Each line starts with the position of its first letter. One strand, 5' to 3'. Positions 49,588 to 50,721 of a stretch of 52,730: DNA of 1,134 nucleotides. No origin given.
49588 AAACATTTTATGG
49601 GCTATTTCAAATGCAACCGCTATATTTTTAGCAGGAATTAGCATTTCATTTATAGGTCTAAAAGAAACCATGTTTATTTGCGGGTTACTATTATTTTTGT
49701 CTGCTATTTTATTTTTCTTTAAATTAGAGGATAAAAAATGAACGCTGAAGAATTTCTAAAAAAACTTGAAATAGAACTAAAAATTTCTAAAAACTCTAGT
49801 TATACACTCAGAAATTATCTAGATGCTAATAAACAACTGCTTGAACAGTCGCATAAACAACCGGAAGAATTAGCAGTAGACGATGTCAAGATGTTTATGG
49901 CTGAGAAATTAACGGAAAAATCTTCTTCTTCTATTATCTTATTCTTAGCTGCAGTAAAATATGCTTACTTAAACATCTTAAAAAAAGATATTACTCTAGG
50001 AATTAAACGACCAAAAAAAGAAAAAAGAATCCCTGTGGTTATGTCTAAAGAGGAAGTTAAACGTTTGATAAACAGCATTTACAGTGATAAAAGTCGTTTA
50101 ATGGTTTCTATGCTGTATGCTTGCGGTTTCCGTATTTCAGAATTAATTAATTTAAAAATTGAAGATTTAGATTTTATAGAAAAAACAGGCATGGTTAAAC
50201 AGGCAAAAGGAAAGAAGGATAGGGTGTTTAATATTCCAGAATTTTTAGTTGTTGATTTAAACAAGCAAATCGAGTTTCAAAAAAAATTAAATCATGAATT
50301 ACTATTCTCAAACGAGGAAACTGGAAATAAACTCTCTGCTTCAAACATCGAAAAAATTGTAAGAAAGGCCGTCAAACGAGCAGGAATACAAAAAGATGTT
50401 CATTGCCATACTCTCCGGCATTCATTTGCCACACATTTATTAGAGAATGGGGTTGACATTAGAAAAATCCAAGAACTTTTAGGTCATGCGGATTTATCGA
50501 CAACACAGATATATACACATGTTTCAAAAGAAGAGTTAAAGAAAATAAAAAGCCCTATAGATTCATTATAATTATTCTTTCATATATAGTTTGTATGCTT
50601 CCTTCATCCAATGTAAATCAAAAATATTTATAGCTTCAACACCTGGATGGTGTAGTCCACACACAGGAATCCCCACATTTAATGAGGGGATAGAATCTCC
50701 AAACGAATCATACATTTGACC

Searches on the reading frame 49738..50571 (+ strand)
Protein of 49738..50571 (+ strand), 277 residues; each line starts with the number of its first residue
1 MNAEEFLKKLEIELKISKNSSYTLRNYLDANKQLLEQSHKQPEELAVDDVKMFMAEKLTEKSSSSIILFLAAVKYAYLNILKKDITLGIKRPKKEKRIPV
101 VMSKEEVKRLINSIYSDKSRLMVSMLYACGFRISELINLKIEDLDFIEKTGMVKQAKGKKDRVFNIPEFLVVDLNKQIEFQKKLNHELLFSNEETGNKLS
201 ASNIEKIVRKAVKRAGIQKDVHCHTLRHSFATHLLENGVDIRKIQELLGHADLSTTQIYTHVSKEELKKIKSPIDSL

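Call 8: search_protein_families(library=pfam, proteins=[window:49738-50571:+], max_evalue=0.01)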
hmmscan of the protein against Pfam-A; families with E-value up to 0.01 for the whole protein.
window:49738-50571:+ (277 aa): 3 families
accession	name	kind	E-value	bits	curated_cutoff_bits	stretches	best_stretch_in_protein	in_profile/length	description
PF00589.27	Phage_integrase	-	3.6e-45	154.3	27.1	1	102-265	3-171/172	Phage integrase family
PF02899.23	Phage_int_SAM_1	-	1.4e-05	25.7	22.3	1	4-75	2-74/83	Phage integrase, N-terminal SAM-like domain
PF13495.12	Phage_int_SAM_4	-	7.8e-05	23.4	27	1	7-85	2-83/85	Phage integrase, N-terminal SAM-like domain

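Call 18: search_protein_families(library=ncbifam, proteins=[window:49738-50571:+], max_evalue=0.1)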
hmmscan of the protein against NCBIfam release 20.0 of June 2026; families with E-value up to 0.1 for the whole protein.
window:49738-50571:+ (277 aa): 15 families
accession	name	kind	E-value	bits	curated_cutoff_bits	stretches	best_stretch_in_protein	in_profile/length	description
NF040815.2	recomb_XerA_Arch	equivalog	1.2e-68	231.5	220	1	11-270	4-262/263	site-specific tyrosine recombinase/integron integrase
TIGR02249.1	integrase_gron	subfamily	3.4e-64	217.2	265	2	198-277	236-315/315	integron integrase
TIGR02225.1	recomb_XerD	equivalog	1e-60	205.6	329.6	1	4-270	1-282/290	site-specific tyrosine recombinase XerD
NF001399.0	PRK00283.1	subfamily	6.6e-59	199.6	279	1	3-270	9-291/300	tyrosine recombinase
TIGR02224.1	recomb_XerC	equivalog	2.1e-57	194.8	335.15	1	4-270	1-285/295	tyrosine recombinase XerC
NF011946.0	PRK15417.1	equivalog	3e-42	145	435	2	204-277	257-330/337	integron integrase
NF002331.0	PRK01287.1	subfamily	8.3e-41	140.2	371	1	88-271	127-321/365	site-specific tyrosine recombinase XerC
NF003462.0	PRK05084.1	equivalog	7e-25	87.5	267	1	121-269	199-351/360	tyrosine recombinase XerS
NF007370.0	PRK09870.1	subfamily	8.9e-16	58.1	221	1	104-261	15-178/200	tyrosine-type DNA invertase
NF007371.0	PRK09871.1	subfamily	4.1e-15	55.8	222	1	121-261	30-173/198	tyrosine-type DNA invertase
NF040693.1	recomb_GmtY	equivalog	1.4e-09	37.7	340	1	182-269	346-439/441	gamma-mobile-trio recombinase GmtY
NF041502.1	integrase_1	equivalog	8.2e-08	31.4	350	1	165-272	260-370/484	site-specific integrase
NF002685.0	PRK02436.1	equivalog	1.7e-05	24.8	178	1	101-255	96-239/245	site-specific tyrosine recombinase XerD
NF047926.1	integrase_GmtZ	equivalog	0.0037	15.3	600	1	192-269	401-477/784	gamma-mobile-trio integrase GmtZ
NF047642.1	LB_289_fam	equivalog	0.082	13.3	80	1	180-220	54-95/106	LB_289 family protein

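Call 54: search_solved_structures(query=window:49738-50571:+, max_evalue=0.000001)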
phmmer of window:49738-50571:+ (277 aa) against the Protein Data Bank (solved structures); distinct sequences matched with E-value up to 0.000001: 12.
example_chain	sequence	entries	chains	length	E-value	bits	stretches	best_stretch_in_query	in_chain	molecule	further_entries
5hxy_A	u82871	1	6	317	1e-43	152.8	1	5-269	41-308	Tyrosine recombinase XerA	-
4a8e_A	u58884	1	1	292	5.6e-43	150.4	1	4-270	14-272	PROBABLE TYROSINE RECOMBINASE XERC-LIKE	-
2a3v_A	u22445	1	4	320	2.2e-39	138.6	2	200-275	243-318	site-specific recombinase IntI4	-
1a0p_A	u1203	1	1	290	7.5e-31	110.7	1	3-270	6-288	SITE-SPECIFIC RECOMBINASE XERD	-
5dcf_A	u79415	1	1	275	3.7e-24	88.8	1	116-270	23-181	Tyrosine recombinase XerD,DNA translocase FtsK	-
9i5v_14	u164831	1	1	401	5.1e-22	81.8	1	59-270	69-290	Ribosome-associated translation inhibitor RaiA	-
5jjv_A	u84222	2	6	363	3.8e-19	72.4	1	79-270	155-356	Tyrosine recombinase XerH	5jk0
5vfz_A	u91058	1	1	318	3.5e-18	69.2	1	88-265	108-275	Gp33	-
3nkh_A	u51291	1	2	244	2.8e-14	56.4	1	182-270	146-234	Integrase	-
5c6k_A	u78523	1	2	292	1.4e-10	44.3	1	219-268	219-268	Integrase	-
5dor_A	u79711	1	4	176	6e-09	39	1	219-268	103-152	Integrase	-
1aih_A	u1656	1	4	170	8.6e-07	31.9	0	210-268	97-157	HP1 INTEGRASE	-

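Call 71: find_homologous_proteins(query=window:49738-50571:+, max_evalue=1e-40)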
Query window:49738-50571:+ (277 aa): 4724 proteins with E <= 1e-40 among 8000 candidates; the best 120 are listed.
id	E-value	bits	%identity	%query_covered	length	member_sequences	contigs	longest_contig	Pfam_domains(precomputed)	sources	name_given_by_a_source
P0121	3.1e-169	579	100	100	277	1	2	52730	PF00589.28,PF02899.24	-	-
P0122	4.4e-160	549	95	100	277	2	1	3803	PF13495.13,PF00589.28,PF02899.24,PF22823.3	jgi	jgi:integrase/recombinase XerD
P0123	5.2e-159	545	92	100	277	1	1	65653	PF13495.13,PF00589.28,PF22823.3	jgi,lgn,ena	-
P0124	1.0e-158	544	92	100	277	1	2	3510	PF00589.28,PF02899.24,PF22823.3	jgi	-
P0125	1.5e-158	544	92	100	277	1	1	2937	PF00589.28,PF02899.24,PF22823.3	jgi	-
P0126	9.4e-158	541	92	100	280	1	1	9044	PF13495.13,PF00589.28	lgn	-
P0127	3.6e-156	536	91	100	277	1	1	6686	PF13495.13,PF00589.28,PF22823.3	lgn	-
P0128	2.4e-152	523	88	100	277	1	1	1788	PF13495.13,PF00589.28,PF02899.24,PF22823.3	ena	-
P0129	2.1e-151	520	87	100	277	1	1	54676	PF13495.13,PF00589.28,PF02899.24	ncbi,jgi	-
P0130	3.6e-151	519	87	100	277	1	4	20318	PF13495.13,PF00589.28,PF02899.24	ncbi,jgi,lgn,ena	ncbi:MAG: site-specific tyrosine recombinase/integron integrase [archaeon]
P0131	3.7e-151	519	87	100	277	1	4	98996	PF13495.13,PF00589.28,PF02899.24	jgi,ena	-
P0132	1.2e-149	515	87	100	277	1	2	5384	PF13495.13,PF00589.28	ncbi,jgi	jgi:integrase/recombinase XerD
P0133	2.4e-149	514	87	100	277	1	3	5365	PF13495.13,PF00589.28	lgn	-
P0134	4.8e-149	513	86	100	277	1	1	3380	PF13495.13,PF00589.28,PF22823.3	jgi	-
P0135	7.9e-149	512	86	100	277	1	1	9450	PF13495.13,PF00589.28,PF02899.24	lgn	-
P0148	2.6e-131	454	79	100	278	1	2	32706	PF13495.13,PF00589.28,PF02899.24,PF22823.3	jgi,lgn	jgi:integrase/recombinase XerD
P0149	3.5e-131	454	77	100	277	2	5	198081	PF13495.13,PF00589.28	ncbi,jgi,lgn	jgi:integrase/recombinase XerD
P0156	6.0e-128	443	74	100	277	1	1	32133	PF13495.13,PF00589.28,PF22823.3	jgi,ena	-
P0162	1.5e-122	426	72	100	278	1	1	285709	PF13495.13,PF00589.28,PF22823.3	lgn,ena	-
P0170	1.3e-117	410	70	100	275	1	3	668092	PF13495.13,PF00589.28,PF02899.24,PF22823.3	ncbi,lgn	-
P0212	9.0e-115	400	69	100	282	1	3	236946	PF13495.13,PF00589.28,PF22823.3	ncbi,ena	ncbi:MAG: site-specific tyrosine recombinase/integron integrase [Candidatus Nanoarchaeia archaeon]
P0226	2.2e-114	399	68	100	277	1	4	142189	PF13495.13,PF00589.28,PF02899.24,PF22823.3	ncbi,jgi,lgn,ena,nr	ncbi:MAG TPA: tyrosine-type recombinase/integrase [Candidatus Pacearchaeota archaeon]|nr:tyrosine-ty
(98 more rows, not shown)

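Call 72: find_encoding_contigs(protein=P0148, flank=6000, max_places=2)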
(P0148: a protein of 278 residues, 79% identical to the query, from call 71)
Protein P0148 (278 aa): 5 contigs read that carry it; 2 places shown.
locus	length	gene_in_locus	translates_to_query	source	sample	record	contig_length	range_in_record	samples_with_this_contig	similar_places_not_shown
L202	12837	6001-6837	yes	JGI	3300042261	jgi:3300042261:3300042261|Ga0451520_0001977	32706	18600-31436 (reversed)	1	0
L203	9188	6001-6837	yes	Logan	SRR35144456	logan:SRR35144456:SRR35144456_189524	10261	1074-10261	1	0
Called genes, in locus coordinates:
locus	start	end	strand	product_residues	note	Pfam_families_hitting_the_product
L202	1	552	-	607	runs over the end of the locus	?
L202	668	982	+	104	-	-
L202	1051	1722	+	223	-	-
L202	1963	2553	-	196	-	-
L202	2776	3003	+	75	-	-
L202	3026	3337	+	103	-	-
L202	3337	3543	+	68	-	-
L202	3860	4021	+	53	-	-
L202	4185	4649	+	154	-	-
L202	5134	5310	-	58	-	PF23477:zf_Tbcl_2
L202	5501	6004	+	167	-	-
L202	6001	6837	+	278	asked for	PF02899:Phage_int_SAM_1 (weak), PF13495:Phage_int_SAM_4 (weak), PF00589:Phage_integrase, PF22823:MrpR_C_cat (weak)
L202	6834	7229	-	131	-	-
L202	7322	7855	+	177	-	PF07508:Recombinase (weak)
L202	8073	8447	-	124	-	-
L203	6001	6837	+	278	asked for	PF02899:Phage_int_SAM_1 (weak), PF13495:Phage_int_SAM_4 (weak), PF00589:Phage_integrase, PF22823:MrpR_C_cat (weak)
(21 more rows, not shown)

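Call 73: find_encoding_contigs(protein=P0149, flank=6000, max_places=2)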
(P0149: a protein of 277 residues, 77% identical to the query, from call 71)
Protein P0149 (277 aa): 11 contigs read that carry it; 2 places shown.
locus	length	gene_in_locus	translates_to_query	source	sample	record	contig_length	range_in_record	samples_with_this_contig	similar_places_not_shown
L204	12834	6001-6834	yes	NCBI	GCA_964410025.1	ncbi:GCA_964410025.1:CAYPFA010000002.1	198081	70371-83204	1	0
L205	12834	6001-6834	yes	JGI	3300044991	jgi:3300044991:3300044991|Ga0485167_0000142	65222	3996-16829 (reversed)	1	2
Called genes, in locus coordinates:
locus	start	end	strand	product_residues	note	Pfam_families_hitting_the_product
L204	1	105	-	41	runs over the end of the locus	-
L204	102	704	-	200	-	-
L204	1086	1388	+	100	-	-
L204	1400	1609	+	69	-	-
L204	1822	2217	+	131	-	-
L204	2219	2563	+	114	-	-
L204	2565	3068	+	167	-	-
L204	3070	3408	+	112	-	-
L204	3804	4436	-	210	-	PF02666:PS_Dcarbxylase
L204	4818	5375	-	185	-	PF00160:Pro_isomerase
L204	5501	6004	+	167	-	-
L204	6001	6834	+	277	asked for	PF13495:Phage_int_SAM_4 (weak), PF00589:Phage_integrase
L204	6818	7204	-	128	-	-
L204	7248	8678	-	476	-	-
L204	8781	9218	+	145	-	-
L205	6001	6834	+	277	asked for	PF13495:Phage_int_SAM_4 (weak), PF00589:Phage_integrase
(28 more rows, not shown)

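Call 74: find_encoding_contigs(protein=P0156, flank=6000, max_places=2)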
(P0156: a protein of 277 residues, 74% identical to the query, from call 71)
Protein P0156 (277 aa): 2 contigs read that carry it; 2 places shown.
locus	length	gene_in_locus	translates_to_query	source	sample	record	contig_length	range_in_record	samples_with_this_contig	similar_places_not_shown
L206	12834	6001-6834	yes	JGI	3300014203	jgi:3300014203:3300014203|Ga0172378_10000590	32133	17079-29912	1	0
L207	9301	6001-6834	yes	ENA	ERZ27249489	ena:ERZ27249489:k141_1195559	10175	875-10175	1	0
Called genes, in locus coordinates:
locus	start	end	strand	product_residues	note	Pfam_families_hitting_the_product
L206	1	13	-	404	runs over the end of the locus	PF01637:ATPase_2 (weak), PF13191:AAA_16, PF00004:AAA (weak), PF13401:AAA_22, PF22703:Cdc6_lid, PF09079:WHD_Cdc6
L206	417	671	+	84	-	PF05239:PRC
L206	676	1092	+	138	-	-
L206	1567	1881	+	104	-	-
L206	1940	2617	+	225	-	-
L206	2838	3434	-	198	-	-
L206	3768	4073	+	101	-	-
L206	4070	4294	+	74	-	-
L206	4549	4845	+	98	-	-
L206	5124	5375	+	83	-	-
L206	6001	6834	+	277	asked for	PF13495:Phage_int_SAM_4 (weak), PF00589:Phage_integrase, PF22823:MrpR_C_cat (weak)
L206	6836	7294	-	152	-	-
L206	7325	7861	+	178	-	PF07508:Recombinase (weak)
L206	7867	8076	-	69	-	-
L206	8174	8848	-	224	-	-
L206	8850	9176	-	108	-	-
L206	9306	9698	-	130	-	PF00380:Ribosomal_S9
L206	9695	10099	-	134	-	PF00572:Ribosomal_L13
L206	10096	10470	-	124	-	-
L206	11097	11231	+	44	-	-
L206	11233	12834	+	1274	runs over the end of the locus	?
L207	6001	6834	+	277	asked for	PF13495:Phage_int_SAM_4 (weak), PF00589:Phage_integrase, PF22823:MrpR_C_cat (weak)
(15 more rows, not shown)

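Call 75: find_encoding_contigs(protein=P0162, flank=6000, max_places=2)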
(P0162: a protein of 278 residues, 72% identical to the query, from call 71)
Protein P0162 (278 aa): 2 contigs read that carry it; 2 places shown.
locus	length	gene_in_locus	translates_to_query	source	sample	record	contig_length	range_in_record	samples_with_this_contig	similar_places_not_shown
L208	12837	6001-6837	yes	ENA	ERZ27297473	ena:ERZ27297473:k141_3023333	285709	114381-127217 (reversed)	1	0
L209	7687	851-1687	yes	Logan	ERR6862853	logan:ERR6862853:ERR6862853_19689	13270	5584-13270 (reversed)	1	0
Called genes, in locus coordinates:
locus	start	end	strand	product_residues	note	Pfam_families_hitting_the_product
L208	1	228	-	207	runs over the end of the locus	-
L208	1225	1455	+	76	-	-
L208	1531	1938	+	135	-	-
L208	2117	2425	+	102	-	-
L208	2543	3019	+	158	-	-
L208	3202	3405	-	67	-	-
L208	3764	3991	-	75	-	-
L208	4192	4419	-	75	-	-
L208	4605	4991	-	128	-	PF01814:Hemerythrin (weak)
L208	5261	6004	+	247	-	-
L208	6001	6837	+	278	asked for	PF13495:Phage_int_SAM_4, PF00589:Phage_integrase, PF22823:MrpR_C_cat (weak)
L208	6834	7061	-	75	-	-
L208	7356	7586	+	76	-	-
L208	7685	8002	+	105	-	PF23477:zf_Tbcl_2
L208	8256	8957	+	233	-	-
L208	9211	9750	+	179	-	PF07508:Recombinase (faint)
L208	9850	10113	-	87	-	-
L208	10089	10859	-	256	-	PF01909:NTP_transf_2, PF18765:Polbeta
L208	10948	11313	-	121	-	-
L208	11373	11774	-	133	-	PF00380:Ribosomal_S9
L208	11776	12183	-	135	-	PF00572:Ribosomal_L13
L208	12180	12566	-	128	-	PF00828:Ribosomal_L27A (weak)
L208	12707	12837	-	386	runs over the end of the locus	PF13784:Fic_N, PF02661:Fic, PF11972:HTH_13 (faint)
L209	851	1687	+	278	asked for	PF13495:Phage_int_SAM_4, PF00589:Phage_integrase, PF22823:MrpR_C_cat (weak)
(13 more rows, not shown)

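Call 78: find_encoding_contigs(protein=P0170, flank=7000, max_places=1)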
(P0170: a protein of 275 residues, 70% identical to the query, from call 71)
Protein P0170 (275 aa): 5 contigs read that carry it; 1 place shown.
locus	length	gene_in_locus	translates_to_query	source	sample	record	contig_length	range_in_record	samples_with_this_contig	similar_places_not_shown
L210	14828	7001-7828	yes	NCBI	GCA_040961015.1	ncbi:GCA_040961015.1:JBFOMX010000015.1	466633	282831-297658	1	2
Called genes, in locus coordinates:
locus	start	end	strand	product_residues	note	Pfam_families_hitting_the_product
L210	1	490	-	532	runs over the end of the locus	PF00149:Metallophos, PF04042:DNA_pol_E_B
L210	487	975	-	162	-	PF00293:NUDIX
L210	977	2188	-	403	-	PF01637:ATPase_2 (weak), PF05621:TniB (weak), PF13191:AAA_16, PF00004:AAA (weak), PF13401:AAA_22, PF22606:Cdc6-ORC-like_ATPase_lid (weak), PF22703:Cdc6_lid, PF09079:WHD_Cdc6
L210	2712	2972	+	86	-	PF05239:PRC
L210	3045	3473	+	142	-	-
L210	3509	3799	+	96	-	-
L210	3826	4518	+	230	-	PF13730:HTH_36 (weak), PF01325:Fe_dep_repress (faint)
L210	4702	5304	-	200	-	-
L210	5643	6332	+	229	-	PF05724:TPMT, PF13489:Methyltransf_23, PF05175:MTS (weak), PF13649:Methyltransf_25, PF13847:Methyltransf_31, PF08241:Methyltransf_11, PF08242:Methyltransf_12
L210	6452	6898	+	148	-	-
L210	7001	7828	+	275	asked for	PF02899:Phage_int_SAM_1 (faint), PF13495:Phage_int_SAM_4, PF00589:Phage_integrase, PF22823:MrpR_C_cat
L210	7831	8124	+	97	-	PF01844:HNH, PF14279:HNH_5 (weak)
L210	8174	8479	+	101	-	PF01741:MscL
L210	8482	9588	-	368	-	PF04055:Radical_SAM, PF12544:LAM_C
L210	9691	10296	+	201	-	PF00702:Hydrolase, PF13419:HAD_2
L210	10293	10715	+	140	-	PF07508:Recombinase (weak)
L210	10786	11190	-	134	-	PF00380:Ribosomal_S9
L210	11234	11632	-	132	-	PF00572:Ribosomal_L13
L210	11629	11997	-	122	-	PF00828:Ribosomal_L27A (weak), PF17135:Ribosomal_L18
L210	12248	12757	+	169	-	-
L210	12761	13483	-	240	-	PF01193:RNA_pol_L, PF01000:RNA_pol_A_bac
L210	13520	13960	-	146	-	PF00411:Ribosomal_S11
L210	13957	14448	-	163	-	PF01479:S4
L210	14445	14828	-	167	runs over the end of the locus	PF00416:Ribosomal_S13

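Call 79: find_encoding_contigs(protein=P0226, flank=7000, max_places=1)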
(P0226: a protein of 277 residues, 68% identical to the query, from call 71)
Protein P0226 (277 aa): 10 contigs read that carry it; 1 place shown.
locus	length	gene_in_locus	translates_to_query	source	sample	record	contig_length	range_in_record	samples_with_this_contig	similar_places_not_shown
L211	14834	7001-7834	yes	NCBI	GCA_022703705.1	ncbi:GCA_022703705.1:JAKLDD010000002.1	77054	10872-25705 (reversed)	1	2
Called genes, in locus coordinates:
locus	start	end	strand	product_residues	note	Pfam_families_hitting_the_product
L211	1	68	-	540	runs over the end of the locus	PF00149:Metallophos, PF04042:DNA_pol_E_B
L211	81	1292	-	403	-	PF01637:ATPase_2, PF13191:AAA_16, PF00004:AAA, PF13401:AAA_22, PF22606:Cdc6-ORC-like_ATPase_lid (faint), PF22703:Cdc6_lid, PF09079:WHD_Cdc6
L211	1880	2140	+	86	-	PF05239:PRC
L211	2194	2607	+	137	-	-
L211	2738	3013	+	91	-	-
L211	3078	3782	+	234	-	-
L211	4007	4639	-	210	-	-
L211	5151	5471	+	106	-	-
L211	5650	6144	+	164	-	-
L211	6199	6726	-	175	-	-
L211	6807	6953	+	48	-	-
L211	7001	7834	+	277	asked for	PF02899:Phage_int_SAM_1 (faint), PF13495:Phage_int_SAM_4 (weak), PF00589:Phage_integrase, PF22823:MrpR_C_cat (faint)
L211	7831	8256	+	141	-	PF07508:Recombinase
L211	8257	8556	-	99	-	PF14333:DUF4389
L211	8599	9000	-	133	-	PF00380:Ribosomal_S9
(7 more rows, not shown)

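Call 80: find_encoding_contigs(protein=P0212, flank=7000, max_places=1)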
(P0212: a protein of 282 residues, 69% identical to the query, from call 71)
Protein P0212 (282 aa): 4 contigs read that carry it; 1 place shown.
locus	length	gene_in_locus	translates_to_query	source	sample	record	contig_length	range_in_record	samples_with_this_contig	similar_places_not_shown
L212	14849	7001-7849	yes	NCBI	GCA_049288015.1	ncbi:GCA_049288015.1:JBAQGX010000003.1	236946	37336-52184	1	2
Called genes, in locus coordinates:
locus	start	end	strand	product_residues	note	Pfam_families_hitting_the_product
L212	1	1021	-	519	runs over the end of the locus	PF00149:Metallophos, PF04042:DNA_pol_E_B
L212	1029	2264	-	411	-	PF13191:AAA_16, PF13401:AAA_22, PF00004:AAA (weak), PF22606:Cdc6-ORC-like_ATPase_lid (weak), PF22703:Cdc6_lid, PF09079:WHD_Cdc6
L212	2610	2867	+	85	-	PF05239:PRC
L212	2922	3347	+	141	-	-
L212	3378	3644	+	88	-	-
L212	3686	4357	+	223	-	PF13730:HTH_36 (weak)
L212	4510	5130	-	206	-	-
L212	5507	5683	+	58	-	-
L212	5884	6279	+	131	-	-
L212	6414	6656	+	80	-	-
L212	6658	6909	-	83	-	-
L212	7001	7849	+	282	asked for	PF13495:Phage_int_SAM_4, PF00589:Phage_integrase, PF22823:MrpR_C_cat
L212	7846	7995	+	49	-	-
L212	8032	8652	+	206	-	PF00702:Hydrolase, PF13419:HAD_2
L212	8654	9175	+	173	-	PF07508:Recombinase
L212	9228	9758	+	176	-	-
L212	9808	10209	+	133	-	-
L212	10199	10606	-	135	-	PF00380:Ribosomal_S9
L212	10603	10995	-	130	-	PF00572:Ribosomal_L13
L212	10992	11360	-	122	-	PF17135:Ribosomal_L18 (weak), PF00828:Ribosomal_L27A (weak)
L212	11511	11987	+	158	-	-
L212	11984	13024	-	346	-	PF01368:DHH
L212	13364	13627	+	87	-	-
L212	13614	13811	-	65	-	PF01194:RNA_pol_N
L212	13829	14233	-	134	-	-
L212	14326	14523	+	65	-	-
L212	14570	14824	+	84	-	PF01157:Ribosomal_L21e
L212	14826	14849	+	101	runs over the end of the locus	-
